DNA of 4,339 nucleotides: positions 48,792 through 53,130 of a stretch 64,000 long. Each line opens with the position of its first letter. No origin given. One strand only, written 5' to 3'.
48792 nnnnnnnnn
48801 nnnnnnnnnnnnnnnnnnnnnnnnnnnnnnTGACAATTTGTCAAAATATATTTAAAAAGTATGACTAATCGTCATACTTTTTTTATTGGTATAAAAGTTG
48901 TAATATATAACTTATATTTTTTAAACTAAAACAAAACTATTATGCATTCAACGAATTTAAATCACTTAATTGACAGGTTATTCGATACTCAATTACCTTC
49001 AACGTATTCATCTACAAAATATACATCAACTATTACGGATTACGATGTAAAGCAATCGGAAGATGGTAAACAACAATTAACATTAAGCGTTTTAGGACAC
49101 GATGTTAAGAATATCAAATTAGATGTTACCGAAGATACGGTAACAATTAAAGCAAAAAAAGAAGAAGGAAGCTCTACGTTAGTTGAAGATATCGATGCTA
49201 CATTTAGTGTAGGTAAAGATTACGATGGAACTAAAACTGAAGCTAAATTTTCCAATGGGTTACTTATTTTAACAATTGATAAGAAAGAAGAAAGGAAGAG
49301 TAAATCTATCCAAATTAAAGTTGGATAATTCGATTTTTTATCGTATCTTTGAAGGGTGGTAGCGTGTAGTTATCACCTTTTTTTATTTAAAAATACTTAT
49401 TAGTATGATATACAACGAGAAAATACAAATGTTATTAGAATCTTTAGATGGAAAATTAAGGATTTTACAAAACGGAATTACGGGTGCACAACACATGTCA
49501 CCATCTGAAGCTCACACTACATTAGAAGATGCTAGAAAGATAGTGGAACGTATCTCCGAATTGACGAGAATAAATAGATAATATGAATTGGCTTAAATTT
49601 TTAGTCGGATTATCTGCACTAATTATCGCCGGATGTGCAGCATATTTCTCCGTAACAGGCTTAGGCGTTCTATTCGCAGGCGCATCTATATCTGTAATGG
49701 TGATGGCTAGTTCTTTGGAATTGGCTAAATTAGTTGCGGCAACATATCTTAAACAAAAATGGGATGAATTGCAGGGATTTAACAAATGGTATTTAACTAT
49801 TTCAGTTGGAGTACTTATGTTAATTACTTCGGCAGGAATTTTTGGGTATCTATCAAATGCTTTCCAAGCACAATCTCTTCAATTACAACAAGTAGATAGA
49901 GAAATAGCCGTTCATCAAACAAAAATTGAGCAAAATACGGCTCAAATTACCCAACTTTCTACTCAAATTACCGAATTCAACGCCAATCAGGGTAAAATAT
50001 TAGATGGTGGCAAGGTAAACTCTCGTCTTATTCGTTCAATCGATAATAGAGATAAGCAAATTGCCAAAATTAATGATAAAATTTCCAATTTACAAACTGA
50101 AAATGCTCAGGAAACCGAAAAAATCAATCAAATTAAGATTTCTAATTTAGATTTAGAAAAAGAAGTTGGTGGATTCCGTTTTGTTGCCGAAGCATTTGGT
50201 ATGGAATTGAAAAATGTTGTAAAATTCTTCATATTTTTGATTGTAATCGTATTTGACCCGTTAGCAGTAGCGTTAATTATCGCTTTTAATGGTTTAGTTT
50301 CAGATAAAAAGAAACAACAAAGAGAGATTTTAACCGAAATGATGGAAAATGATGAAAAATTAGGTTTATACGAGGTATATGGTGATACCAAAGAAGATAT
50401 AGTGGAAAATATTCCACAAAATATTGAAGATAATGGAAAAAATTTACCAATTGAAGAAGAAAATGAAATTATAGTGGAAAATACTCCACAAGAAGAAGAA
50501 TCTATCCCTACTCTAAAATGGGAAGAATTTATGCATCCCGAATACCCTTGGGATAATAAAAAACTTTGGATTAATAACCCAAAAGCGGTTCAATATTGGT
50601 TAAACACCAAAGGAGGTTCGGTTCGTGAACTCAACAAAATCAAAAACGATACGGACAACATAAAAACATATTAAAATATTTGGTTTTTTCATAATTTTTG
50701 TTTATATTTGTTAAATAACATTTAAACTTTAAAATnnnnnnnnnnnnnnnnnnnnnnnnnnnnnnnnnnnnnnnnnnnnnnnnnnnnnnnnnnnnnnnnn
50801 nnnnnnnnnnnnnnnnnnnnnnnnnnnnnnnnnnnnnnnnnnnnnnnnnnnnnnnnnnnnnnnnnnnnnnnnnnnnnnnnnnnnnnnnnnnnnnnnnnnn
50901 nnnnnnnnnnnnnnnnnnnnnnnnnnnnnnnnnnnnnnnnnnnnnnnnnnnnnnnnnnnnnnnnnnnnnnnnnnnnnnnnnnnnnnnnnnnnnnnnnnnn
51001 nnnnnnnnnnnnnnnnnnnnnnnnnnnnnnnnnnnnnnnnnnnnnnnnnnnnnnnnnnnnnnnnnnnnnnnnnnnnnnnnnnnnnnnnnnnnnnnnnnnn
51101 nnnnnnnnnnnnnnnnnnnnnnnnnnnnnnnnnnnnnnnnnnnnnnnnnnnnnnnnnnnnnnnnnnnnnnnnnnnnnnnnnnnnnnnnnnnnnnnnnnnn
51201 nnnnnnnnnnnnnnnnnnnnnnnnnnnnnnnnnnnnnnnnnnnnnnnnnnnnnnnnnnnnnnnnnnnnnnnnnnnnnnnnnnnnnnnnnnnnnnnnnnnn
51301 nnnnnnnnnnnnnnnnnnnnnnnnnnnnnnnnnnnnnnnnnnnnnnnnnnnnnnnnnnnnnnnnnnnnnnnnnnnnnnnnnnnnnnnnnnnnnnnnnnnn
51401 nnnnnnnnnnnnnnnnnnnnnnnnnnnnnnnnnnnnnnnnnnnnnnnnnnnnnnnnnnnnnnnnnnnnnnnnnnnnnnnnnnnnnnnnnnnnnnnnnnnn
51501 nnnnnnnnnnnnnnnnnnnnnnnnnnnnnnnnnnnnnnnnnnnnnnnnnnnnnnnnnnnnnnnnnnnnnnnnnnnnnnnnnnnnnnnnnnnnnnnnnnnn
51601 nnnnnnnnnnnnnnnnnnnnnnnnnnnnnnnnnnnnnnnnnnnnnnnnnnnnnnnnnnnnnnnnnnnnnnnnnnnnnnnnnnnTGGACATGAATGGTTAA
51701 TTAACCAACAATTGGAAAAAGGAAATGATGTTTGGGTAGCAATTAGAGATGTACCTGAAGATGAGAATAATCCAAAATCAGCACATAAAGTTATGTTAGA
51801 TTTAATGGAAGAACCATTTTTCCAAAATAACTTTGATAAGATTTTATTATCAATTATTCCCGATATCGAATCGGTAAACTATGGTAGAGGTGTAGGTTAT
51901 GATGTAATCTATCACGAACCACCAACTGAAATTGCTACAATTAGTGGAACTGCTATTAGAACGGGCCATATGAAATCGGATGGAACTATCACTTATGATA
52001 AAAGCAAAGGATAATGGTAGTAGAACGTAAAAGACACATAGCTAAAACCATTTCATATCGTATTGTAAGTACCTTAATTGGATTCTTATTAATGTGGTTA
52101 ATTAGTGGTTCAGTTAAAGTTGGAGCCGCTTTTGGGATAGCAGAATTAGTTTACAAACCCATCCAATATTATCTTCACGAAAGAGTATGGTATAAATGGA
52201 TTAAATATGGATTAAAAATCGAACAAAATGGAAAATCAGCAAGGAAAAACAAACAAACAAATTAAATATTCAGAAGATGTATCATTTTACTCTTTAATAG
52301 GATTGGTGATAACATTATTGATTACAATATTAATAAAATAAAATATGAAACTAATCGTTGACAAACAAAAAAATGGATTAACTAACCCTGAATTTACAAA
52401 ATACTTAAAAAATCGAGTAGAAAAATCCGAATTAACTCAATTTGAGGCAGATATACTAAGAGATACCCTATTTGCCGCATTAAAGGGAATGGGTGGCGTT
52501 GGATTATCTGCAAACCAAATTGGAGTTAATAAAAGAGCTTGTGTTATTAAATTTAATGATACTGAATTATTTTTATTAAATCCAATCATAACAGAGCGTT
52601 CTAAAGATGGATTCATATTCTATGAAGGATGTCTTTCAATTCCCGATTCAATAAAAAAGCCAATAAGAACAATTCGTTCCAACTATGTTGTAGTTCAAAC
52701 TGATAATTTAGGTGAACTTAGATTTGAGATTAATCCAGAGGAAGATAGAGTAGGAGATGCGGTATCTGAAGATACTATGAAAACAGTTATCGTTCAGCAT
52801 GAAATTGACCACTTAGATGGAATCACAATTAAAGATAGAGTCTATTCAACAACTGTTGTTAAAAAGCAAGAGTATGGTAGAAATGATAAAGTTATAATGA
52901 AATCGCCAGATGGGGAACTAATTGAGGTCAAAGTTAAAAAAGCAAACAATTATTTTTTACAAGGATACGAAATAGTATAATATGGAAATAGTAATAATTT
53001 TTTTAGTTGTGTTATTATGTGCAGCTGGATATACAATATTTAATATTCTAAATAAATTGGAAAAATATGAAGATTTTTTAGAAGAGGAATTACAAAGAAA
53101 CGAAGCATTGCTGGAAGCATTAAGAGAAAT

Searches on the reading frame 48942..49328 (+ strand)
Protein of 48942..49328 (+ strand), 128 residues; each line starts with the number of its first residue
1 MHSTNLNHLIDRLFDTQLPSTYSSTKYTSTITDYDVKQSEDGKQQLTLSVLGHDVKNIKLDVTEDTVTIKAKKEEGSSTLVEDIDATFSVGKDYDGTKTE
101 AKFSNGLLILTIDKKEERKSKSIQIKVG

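Call 70: search_protein_families(library=pfam, proteins=[window:48942-49328:+], max_evalue=0.001)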
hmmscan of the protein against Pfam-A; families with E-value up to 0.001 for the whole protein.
window:48942-49328:+ (128 aa): 1 family
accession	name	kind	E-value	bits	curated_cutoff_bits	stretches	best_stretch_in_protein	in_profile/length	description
PF00011.27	HSP20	-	3.4e-09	37.2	20.8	1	39-126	4-102/102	Hsp20/alpha crystallin family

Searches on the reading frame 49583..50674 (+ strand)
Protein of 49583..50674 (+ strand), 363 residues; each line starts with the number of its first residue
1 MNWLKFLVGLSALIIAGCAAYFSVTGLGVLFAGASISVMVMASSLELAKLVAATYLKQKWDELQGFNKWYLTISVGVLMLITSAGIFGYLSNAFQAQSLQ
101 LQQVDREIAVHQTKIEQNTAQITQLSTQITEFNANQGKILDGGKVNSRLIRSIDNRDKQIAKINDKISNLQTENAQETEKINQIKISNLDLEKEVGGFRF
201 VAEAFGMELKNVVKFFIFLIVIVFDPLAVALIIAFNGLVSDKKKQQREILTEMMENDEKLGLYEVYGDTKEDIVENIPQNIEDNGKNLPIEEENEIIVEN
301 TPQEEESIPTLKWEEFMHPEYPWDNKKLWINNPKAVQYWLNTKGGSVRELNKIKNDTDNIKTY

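Call 38: find_related_loci(query=window:49583-50674:+, collection=viral_contigs, flank=10000)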
Query window:49583-50674:+ (363 aa) in viral_contigs; peptide patterns used: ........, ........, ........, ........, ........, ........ (x = any residue, [..] = any of these).
212 stretches matched a pattern; 182 encode a relative of the query (tblastn E <= 1e-3); the best 80 are kept; 80 distinct loci.
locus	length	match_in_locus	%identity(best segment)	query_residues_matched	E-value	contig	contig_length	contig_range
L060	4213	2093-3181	89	1-363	0e+0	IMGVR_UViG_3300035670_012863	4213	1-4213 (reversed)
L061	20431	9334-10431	90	1-363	0e+0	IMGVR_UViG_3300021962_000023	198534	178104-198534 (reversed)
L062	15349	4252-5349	90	1-363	0e+0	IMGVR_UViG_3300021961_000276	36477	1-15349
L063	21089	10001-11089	89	1-363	0e+0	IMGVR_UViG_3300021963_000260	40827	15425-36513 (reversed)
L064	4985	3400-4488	83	1-363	0e+0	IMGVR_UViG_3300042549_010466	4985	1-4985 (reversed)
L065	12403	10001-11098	83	1-363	0e+0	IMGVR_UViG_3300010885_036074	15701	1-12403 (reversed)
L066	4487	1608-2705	83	1-363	0e+0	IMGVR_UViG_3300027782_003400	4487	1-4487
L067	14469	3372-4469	86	1-363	0e+0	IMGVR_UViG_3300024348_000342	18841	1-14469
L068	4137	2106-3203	85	1-363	0e+0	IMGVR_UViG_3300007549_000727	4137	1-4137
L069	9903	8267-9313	82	1-363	0e+0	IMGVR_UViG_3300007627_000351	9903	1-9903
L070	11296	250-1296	82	1-363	0e+0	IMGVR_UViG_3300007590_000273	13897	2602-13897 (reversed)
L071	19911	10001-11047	82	1-363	0e+0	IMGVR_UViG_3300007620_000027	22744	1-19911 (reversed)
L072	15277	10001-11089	80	1-363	0e+0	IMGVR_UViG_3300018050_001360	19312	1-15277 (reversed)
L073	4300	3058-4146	79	1-363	0e+0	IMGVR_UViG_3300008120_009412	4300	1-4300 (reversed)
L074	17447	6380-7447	80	1-363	0e+0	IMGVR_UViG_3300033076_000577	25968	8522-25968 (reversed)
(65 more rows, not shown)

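Call 45: search_protein_families(library=phrogs, proteins=[window:49583-50674:+], max_evalue=0.001)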
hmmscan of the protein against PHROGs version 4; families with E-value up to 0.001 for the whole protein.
window:49583-50674:+ (363 aa): 0 families

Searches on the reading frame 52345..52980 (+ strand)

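Call 70: search_protein_families(library=pfam, proteins=[window:52345-52980:+], max_evalue=0.001)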
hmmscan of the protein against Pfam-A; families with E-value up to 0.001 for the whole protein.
window:52345-52980:+ (211 aa): 1 family
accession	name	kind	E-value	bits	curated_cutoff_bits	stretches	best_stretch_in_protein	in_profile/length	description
PF01327.26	Pep_deformylase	-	3.6e-22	79.1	22.8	1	24-168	15-152/156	Polypeptide deformylase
